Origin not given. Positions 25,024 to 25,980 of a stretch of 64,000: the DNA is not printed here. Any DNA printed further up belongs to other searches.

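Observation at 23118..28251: TonB-dependent-receptor-like barrel carrying a novel Cys-rich HEAT-like N-terminal domain, with a secreted stand-alone paralog of that domain and a Cys-rich small gene encoded divergently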

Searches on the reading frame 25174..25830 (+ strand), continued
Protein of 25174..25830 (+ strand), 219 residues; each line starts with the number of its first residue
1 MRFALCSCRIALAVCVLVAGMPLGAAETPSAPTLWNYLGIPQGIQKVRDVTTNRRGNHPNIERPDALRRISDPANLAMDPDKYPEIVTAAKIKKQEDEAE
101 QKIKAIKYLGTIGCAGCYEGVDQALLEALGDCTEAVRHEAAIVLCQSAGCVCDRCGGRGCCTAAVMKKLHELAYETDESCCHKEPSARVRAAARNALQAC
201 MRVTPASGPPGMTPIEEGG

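Call 27: search_protein_families(library=pfam, proteins=[P0061, P0057, P0054, P0060, P0071, P0112, P0136, P0158, P0098, P0065], max_evalue=0.01)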
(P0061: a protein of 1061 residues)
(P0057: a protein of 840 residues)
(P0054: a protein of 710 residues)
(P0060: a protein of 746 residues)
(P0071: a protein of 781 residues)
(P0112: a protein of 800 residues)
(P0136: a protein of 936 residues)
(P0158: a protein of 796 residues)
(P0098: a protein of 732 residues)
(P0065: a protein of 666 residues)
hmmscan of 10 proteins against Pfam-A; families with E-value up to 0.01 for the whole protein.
P0061 (1061 aa): 3 families
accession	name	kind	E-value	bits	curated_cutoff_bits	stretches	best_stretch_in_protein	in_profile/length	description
PF00593.30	TonB_dep_Rec_b-barrel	-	7.8e-30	105.5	27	1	535-1022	13-435/436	TonB dependent receptor-like, beta-barrel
PF14905.12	OMP_b-brl_3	-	0.00081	19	27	0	726-805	51-134/408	Outer membrane protein beta-barrel family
PF07715.20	Plug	-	0.0054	17.7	23.9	0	435-505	31-101/107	TonB-dependent Receptor Plug Domain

P0057 (840 aa): 0 families

P0054 (710 aa): 0 families

P0060 (746 aa): 2 families
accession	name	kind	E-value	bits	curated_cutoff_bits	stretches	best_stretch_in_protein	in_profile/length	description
PF02985.28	HEAT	-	1.9e-05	24.9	23.5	0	111-136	3-28/31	HEAT repeat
PF13646.12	HEAT_2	-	0.00021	22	27.7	0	93-133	19-56/88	HEAT repeats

P0071 (781 aa): 2 families
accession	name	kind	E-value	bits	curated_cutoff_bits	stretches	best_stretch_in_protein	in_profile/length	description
PF13646.12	HEAT_2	-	0.0035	18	27.7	0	101-140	49-86/88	HEAT repeats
PF02985.28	HEAT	-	0.0066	17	23.5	0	178-196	8-26/31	HEAT repeat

P0112 (800 aa): 0 families

P0136 (936 aa): 1 family
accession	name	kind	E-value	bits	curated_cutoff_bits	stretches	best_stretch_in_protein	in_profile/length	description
PF13646.12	HEAT_2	-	0.0048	17.6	27.7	0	249-287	50-86/88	HEAT repeats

P0158 (796 aa): 0 families

P0098 (732 aa): 1 family
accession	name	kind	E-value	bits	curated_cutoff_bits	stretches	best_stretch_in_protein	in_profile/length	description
PF13646.12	HEAT_2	-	0.0026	18.4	27.7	0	106-144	50-86/88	HEAT repeats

P0065 (666 aa): 2 families
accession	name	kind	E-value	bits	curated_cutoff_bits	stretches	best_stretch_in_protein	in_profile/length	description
PF13646.12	HEAT_2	-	0.0038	17.9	27.7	0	101-141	49-87/88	HEAT repeats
PF02985.28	HEAT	-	0.0097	16.5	23.5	0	121-143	4-26/31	HEAT repeat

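Call 30: fold_search(model_id=the predicted structure, library=pdb)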
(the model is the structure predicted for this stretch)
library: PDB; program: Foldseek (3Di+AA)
matches with E <= 10: 736; with E <= 0.001: 0
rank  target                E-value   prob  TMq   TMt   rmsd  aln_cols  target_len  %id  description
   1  4jw3_D                4.0e-02  1.00  0.36  0.64   4.6       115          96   23  Selection of specific protein binders for pre-defined targets from an optimized library of artificial helicoidal repea (released 2013-09-25)
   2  5nr4_B                5.5e-02  0.63  0.19  0.17  11.1       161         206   14  Crystal structure of Clasp2 TOG1 domain (released 2018-05-30)
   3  8aw4_B                5.8e-02  1.00  0.41  0.63   9.8       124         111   22  Structure of a complex of biosynthetic proteins bB-E3 and bGFPD-YY (released 2022-12-28)
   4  8aw4_A                6.4e-02  1.00  0.36  0.34   8.3       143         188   24  Structure of a complex of biosynthetic proteins bB-E3 and bGFPD-YY (released 2022-12-28)
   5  6gwd_I                6.7e-02  1.00  0.37  0.42   7.8       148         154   22  Tubulin:iiH5 alphaRep complex (released 2019-01-30)
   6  6gwd_H                6.7e-02  1.00  0.37  0.41   7.9       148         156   22  Tubulin:iiH5 alphaRep complex (released 2019-01-30)
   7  4jw3_C                7.4e-02  1.00  0.36  0.63   5.2       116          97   22  Selection of specific protein binders for pre-defined targets from an optimized library of artificial helicoidal repea (released 2013-09-25)
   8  5dcq_A                8.1e-02  0.84  0.25  0.28  12.8       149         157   17  Crystal structure of bacterial adhesin, FNE from Streptococcus equi spp. equi. (released 2016-06-29)
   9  6gwd_G                8.9e-02  0.99  0.35  0.40   7.9       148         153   24  Tubulin:iiH5 alphaRep complex (released 2019-01-30)
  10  7p0h_A                9.4e-02  0.87  0.24  0.13  11.1       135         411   21  Crystal structure of Helicobacter pylori ComF fused to an artificial alphaREP crystallization helper(named B2) (released 2022-04-06)
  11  4jw2_B                9.4e-02  0.77  0.25  0.24  12.2       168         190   19  Selection of specific protein binders for pre-defined targets from an optimized library of artificial helicoidal repea (released 2013-09-25)
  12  6g4j_B                1.1e-01  1.00  0.37  0.52   4.5       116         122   22  Structure of the protein kinase YabT from Bacillus subtilis in complex with an alphaREP crystallization helper (released 2019-01-30)
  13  7r0r_MODEL_1_A        1.2e-01  0.99  0.35  0.27   8.3       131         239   18  Solution structure of the designed Armadillo repeat protein N(A4)M4C(AII) refined by pseudocontact shifts (released 2022-06-22)
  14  5dcq_C                1.2e-01  0.99  0.36  0.40   8.9       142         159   25  Crystal structure of bacterial adhesin, FNE from Streptococcus equi spp. equi. (released 2016-06-29)
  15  4db8_D                1.2e-01  0.99  0.35  0.26   8.8       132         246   17  Designed Armadillo-repeat Protein (released 2012-05-16)
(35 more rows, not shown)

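Call 38: search_protein_families(library=ncbifam, proteins=[P0054, P0057, P0060, P0071, P0061, P0136], max_evalue=1)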
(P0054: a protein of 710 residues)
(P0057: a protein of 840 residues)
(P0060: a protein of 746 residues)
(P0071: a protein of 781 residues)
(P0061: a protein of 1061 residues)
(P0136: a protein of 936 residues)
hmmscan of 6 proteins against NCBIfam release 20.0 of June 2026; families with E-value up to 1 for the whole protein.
P0054 (710 aa): 0 families

P0057 (840 aa): 0 families

P0060 (746 aa): 0 families

P0071 (781 aa): 1 family
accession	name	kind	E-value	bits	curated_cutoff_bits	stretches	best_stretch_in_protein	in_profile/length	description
NF011941.0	PRK15412.1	equivalog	0.051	13.1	359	1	634-707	58-132/185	thiol:disulfide interchange protein DsbE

P0061 (1061 aa): 5 families
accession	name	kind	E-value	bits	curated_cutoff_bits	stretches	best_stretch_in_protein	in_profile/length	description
TIGR01778.1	TonB-copper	equivalog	5.8e-30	104.6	472.45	1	451-1035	39-609/637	TonB-dependent copper receptor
TIGR01785.1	TonB-hemin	subfamily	1.7e-24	86.2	316.85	1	524-1035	140-661/677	TonB-dependent heme/hemoglobin receptor family protein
TIGR01786.1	TonB-hemlactrns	subfamily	5.9e-20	71.2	323.75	1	722-1037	382-695/719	TonB-dependent hemoglobin/transferrin/lactoferrin family receptor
NF038289.1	Zn_piracy_ZnuD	exception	1.5e-05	23.9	950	1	791-874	447-525/685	zinc piracy TonB-dependent receptor ZnuD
TIGR01783.1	TonB-siderophor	subfamily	1.5e-05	23.9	223.5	1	734-1034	365-626/649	TonB-dependent siderophore receptor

P0136 (936 aa): 0 families

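Call 77: search_protein_families(library=pfam, proteins=[L022:14821-20292:-, L012:1579-6741:+, L022:12294-14876:-, L029:4645-9525:+, L081:10991-16186:+], max_evalue=0.001)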
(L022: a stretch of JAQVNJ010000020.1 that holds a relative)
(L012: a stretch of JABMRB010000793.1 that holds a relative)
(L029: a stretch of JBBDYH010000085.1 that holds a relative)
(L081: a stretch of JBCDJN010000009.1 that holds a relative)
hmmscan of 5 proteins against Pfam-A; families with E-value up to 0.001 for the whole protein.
L022:14821-20292:- (1824 aa): 2 families
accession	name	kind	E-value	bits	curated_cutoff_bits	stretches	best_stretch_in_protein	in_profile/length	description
PF13519.12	VWA_2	-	0.00019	22.4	27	0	1276-1329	2-47/107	von Willebrand factor type A domain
PF00092.34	VWA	-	0.0007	20.3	23.8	0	1276-1488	3-166/174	von Willebrand factor type A domain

L012:1579-6741:+ (1721 aa): 53 families (the best 25 are shown)
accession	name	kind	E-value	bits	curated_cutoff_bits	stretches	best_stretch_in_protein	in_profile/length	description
PF00400.38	WD40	-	9.7e-152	487.5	27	13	1507-1543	3-39/39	WD domain, G-beta repeat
PF25174.1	Beta-prop_THOC3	-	9.2e-148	491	305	9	1344-1602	16-249/272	THOC3 beta-propeller domain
PF25173.1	Beta-prop_WDR3_1st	-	7.6e-141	466.2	154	8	699-869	14-184/184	WDR3 first beta-propeller domain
PF24814.1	WD40_Prp19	-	1.4e-117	392.2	320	8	1159-1372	14-219/281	Prp19 WD40 domain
PF25175.1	Beta-prop_WDR5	-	9.6e-102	340.7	250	6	899-1203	8-275/296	WDR5 beta-propeller domain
PF24817.1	WD40_WDHD1_1st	-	1.4e-89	300.6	109.9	7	1253-1484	57-283/291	WDHD1 first WD40 domain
PF24807.1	WD40_CDC20-Fz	-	6.5e-86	288.7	200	6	711-867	134-292/292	CDC20/Fizzy WD40 domain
PF25172.1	Beta-prop_WDR3_2nd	-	1.2e-80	271.3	140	8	780-868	199-287/293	WDR3 second beta-propeller domain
PF25391.1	WD40_Gbeta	-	3.2e-80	270.1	150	6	979-1226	65-302/340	G protein beta WD-40 repeat protein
PF23414.1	Beta-prop_EML_2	-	6.6e-78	262.2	90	6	705-835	32-161/266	Echinoderm microtubule-associated protein second beta-propeller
PF25047.1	Beta-prop_TEP1_2nd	-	7e-78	261.7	89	8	754-871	90-206/255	TEP-1 second beta-propeller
PF24105.1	Beta-prop_CAF1B_HIR1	-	4.9e-75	253.3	80.5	5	726-886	35-218/383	CAF1B/HIR1 beta-propeller domain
PF24805.1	EIF3I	-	5.7e-71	239.7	200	7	1255-1476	25-239/324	EIF3I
PF24796.1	WDR55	-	7.2e-65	219.4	200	6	1060-1313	51-294/296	WDR55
PF25168.1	Beta-prop_WDR36-Utp21_2nd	-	3.1e-62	211.3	84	5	779-868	221-310/335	WDR36/Utp21 second beta-propeller domain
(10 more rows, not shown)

L022:12294-14876:- (861 aa): 18 families
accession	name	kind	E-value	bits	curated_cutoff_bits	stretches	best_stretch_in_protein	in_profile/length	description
PF00515.34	TPR_1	-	2e-36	122.8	27.8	3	613-643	4-34/34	Tetratricopeptide repeat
PF07719.23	TPR_2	-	1.4e-33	112.6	27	2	502-534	1-33/34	Tetratricopeptide repeat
PF00069.31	Pkinase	-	3.5e-29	102.5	31.7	1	89-358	1-222/263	Protein kinase domain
PF13432.12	TPR_16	-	1.4e-23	83.4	32.7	3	615-674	2-61/65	Tetratricopeptide repeat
PF13414.12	TPR_11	-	2.5e-20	72.3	26.8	2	623-653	7-37/42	TPR repeat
PF13424.12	TPR_12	-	4.4e-20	72.1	30.1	3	614-673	7-74/77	Tetratricopeptide repeat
PF07714.23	PK_Tyr_Ser-Thr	-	4.4e-19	69.2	23.1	1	91-344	3-217/258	Protein tyrosine and serine/threonine kinase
PF13431.12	TPR_17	-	8.1e-18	63.6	24.4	1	633-664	2-33/34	Tetratricopeptide repeat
PF13181.12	TPR_8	-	1.1e-17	63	25.7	0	613-643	4-34/34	Tetratricopeptide repeat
PF14559.12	TPR_19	-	3.4e-17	63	25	2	624-672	5-53/68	Tetratricopeptide repeat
PF12895.13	ANAPC3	-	1.2e-10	42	27.2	0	616-669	29-81/82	Anaphase-promoting complex, cyclosome, subunit 3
PF23914.1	TPR_CcmH_CycH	-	4.1e-10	40.2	42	1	499-602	47-146/158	Cytochrome c-type biogenesis protein H TPR domain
PF13371.12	TPR_9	-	9.1e-09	35.7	35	0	482-534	9-61/73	Tetratricopeptide repeat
PF13174.12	TPR_6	-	5.1e-08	33.5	26.3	0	646-671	2-27/33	Tetratricopeptide repeat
PF25575.1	TPR_BSK1_C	-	8.6e-08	32.5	42.2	0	576-648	41-115/118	Serine/threonine-protein kinase BSK1-like, TPR repeats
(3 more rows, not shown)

L029:4645-9525:+ (1627 aa): 0 families

L081:10991-16186:+ (1732 aa): 1 family
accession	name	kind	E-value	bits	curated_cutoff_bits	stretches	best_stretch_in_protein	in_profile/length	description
PF13519.12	VWA_2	-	1.6e-05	25.9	27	0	1136-1216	1-68/107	von Willebrand factor type A domain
